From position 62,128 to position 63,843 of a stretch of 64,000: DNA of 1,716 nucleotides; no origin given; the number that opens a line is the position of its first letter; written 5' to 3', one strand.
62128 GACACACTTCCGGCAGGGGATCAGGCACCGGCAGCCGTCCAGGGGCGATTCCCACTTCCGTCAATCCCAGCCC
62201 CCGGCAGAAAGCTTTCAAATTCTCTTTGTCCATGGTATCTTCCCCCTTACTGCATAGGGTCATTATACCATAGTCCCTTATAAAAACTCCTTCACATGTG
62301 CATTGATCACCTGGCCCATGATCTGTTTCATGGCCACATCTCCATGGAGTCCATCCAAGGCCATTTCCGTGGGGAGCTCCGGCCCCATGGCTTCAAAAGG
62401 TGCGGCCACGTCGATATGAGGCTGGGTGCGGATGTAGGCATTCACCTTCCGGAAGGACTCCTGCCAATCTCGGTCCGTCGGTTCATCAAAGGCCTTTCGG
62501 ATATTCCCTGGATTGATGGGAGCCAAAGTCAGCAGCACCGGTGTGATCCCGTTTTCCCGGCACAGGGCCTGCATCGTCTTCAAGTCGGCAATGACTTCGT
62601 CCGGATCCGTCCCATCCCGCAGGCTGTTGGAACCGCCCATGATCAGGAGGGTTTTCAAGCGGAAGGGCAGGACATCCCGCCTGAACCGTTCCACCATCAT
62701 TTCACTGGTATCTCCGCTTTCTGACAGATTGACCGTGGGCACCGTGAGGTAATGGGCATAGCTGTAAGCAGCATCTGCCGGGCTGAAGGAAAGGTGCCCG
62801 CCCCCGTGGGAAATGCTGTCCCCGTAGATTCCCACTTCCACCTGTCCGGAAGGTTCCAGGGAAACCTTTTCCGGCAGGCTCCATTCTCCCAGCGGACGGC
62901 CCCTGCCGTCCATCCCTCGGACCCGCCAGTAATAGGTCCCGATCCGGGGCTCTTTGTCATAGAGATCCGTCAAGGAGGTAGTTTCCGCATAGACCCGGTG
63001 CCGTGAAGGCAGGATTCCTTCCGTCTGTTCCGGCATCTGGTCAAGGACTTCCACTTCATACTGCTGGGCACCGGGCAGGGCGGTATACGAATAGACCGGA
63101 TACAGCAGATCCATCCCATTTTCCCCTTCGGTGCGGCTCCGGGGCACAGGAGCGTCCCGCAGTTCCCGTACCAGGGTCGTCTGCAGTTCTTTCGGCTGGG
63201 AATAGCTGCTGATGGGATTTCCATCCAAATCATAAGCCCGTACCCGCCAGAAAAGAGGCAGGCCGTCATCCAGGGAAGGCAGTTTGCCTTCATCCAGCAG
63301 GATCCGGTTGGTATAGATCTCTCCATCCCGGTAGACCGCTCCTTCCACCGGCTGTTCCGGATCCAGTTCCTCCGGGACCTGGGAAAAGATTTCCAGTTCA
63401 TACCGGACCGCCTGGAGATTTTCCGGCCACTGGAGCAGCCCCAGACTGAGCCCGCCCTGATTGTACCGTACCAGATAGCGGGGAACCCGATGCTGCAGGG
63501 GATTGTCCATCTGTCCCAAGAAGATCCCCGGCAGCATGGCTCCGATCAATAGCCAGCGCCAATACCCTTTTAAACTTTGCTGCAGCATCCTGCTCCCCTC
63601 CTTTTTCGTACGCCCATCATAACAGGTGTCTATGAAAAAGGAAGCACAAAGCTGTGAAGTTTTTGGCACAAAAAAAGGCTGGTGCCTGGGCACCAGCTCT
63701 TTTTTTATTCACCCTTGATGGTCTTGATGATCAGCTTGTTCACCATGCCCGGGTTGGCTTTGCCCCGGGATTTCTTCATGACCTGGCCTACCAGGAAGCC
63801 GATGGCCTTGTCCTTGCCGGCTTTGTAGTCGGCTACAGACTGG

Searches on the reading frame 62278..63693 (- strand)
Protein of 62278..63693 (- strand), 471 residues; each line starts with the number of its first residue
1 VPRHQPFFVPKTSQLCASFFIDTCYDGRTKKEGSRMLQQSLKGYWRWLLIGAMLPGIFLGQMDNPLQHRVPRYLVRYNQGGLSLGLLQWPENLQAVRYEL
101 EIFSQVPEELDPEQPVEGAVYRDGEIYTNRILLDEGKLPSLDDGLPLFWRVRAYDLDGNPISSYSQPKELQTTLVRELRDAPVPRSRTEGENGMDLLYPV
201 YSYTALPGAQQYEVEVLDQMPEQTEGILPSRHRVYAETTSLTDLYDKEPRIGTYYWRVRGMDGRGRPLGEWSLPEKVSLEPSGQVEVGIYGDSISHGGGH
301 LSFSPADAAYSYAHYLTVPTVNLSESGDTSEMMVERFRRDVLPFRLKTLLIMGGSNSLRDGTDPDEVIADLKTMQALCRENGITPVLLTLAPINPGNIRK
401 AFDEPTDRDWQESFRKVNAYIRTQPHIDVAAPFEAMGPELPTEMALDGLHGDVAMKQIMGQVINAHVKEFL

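Call 69: search_protein_families(library=pfam, proteins=[window:62278-63693:-], max_evalue=0.00001)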
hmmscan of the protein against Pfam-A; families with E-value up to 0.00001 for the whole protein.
window:62278-63693:- (471 aa): 1 family
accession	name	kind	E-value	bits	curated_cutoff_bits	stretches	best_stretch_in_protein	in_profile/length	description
PF13472.12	Lipase_GDSL_2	-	1.9e-14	55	32.9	1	290-451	2-171/178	GDSL-like Lipase/Acylhydrolase family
